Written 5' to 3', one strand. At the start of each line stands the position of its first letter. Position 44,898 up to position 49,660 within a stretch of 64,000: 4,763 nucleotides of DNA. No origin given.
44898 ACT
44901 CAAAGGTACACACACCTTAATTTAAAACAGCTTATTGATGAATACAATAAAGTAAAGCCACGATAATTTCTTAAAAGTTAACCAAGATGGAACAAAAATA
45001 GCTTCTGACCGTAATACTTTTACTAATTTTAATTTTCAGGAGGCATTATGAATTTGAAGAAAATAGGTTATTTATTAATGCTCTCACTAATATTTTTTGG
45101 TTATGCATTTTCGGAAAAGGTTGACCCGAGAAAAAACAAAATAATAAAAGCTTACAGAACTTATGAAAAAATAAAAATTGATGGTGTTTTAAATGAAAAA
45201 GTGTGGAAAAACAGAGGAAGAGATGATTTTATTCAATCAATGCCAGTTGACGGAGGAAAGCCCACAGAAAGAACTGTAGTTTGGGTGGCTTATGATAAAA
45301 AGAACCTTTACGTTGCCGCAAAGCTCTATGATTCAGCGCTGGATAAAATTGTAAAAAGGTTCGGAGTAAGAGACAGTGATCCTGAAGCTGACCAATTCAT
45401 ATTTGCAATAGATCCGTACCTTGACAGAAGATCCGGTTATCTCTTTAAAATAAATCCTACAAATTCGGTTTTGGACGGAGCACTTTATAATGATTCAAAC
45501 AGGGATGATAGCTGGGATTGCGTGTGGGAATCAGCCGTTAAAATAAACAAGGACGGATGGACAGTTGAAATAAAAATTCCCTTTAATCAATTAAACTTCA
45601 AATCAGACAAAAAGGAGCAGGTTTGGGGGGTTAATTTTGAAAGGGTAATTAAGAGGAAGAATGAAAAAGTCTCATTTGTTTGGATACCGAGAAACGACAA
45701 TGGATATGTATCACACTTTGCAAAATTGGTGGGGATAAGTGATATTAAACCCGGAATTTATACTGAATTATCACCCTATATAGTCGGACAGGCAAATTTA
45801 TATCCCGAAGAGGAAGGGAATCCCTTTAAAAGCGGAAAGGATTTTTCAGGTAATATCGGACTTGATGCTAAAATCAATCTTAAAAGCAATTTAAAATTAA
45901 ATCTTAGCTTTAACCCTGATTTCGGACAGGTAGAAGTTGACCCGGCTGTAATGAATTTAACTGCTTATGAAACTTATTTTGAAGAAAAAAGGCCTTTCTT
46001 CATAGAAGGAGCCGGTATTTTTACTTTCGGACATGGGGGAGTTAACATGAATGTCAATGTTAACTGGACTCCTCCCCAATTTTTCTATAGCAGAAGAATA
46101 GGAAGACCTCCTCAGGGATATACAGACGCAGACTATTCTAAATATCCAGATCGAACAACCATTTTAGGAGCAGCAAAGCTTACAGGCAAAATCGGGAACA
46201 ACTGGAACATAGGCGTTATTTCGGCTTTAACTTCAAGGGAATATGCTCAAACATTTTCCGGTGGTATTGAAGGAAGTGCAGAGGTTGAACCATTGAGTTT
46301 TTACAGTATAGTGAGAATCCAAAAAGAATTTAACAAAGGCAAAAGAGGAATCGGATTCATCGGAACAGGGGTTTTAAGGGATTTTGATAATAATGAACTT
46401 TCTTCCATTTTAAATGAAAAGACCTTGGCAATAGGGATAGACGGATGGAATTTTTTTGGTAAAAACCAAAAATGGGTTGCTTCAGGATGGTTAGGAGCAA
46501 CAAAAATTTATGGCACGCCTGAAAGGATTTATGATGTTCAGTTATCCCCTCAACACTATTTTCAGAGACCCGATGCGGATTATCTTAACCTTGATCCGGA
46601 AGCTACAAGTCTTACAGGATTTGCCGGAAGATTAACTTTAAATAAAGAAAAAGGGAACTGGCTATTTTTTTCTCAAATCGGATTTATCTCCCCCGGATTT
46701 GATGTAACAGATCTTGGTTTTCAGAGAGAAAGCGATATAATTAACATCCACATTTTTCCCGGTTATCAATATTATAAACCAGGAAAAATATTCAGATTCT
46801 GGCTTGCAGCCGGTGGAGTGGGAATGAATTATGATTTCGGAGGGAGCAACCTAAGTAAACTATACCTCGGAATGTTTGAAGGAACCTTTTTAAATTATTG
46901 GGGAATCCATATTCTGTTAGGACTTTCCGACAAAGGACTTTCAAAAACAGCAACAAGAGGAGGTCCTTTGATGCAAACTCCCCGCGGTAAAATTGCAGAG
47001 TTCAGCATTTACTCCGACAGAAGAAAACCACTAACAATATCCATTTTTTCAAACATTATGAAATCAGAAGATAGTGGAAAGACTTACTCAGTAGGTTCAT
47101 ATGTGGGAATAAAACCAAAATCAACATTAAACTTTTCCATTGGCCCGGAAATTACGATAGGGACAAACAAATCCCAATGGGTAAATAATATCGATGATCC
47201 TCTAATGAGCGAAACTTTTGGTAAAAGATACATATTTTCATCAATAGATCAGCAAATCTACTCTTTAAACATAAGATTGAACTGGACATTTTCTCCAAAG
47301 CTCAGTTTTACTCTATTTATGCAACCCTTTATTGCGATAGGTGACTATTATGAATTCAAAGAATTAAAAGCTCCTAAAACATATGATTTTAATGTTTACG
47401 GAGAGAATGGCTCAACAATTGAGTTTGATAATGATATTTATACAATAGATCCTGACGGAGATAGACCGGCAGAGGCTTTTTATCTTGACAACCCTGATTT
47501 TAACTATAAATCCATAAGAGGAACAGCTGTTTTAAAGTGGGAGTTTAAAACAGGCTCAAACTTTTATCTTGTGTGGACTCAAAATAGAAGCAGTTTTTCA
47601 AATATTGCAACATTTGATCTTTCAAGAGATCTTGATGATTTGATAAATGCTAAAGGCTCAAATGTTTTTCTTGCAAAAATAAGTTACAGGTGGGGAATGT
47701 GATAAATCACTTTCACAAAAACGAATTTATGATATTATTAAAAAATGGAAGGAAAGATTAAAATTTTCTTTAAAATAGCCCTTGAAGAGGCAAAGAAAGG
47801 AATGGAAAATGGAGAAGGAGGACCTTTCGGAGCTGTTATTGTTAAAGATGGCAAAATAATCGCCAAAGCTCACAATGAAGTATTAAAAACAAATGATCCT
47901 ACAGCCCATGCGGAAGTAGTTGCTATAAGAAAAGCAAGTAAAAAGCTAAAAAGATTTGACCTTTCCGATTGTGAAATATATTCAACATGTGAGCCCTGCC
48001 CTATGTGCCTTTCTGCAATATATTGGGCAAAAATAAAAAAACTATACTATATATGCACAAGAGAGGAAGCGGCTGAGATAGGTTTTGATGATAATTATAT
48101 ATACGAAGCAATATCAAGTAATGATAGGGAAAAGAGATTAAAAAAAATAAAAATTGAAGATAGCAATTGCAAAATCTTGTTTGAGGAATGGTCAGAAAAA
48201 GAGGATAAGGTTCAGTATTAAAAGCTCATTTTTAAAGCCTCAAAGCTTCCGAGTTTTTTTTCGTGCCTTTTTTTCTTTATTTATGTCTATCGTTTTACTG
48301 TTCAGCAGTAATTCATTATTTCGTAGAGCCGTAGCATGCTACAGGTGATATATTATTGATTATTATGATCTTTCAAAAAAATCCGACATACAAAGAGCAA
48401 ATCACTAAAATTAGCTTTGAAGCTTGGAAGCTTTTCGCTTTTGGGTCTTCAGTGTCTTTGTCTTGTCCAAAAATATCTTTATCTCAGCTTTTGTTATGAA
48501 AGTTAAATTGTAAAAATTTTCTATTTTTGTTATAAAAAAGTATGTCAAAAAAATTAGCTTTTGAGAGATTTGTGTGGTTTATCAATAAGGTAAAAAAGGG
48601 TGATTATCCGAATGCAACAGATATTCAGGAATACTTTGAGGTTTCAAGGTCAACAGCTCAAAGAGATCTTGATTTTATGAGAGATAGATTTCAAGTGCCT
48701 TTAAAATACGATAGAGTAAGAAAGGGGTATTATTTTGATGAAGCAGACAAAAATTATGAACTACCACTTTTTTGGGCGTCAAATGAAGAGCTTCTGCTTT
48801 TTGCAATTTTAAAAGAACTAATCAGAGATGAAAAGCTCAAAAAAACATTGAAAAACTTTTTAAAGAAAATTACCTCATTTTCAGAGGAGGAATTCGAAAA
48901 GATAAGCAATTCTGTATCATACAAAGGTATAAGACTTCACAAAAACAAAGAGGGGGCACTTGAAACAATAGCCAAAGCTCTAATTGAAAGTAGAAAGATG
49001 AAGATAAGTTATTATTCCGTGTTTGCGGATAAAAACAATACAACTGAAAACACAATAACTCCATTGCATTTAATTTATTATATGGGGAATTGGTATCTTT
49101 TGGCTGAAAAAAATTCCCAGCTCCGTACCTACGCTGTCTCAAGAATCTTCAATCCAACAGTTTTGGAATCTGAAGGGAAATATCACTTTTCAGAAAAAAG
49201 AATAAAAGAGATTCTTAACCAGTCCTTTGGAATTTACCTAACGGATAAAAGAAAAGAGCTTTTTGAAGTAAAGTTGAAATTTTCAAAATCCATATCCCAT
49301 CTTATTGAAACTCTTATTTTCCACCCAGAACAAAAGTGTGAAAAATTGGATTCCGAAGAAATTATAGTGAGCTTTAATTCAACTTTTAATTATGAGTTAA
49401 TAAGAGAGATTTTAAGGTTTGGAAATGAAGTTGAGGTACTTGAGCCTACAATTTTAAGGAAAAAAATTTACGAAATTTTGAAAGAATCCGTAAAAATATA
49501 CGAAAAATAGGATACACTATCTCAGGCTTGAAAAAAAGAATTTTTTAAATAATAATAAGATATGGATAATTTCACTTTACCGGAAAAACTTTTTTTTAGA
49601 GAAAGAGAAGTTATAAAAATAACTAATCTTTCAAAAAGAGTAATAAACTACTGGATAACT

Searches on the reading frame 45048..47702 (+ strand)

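Call 58: search_protein_families(library=pfam, proteins=[window:45048-47702:+], max_evalue=0.00001)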
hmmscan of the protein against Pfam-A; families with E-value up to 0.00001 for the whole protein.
window:45048-47702:+ (884 aa): 1 family
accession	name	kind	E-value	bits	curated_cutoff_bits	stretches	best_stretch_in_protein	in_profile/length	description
PF19313.5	DUF5916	-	5.4e-54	184.3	22.6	1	241-880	7-561/572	Domain of unknown function (DUF5916)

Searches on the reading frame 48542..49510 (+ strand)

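Call 96: search_protein_families(library=pfam, proteins=[window:48542-49510:+], max_evalue=0.000001)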
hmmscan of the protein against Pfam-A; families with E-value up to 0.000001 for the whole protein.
window:48542-49510:+ (322 aa): 2 families
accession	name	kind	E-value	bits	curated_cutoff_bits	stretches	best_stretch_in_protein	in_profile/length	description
PF13280.12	WYL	-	8.2e-15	55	21.8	1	139-206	2-69/70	WYL domain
PF25583.1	WCX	-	7.6e-12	45.9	23.9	1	241-315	3-74/76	WCX domain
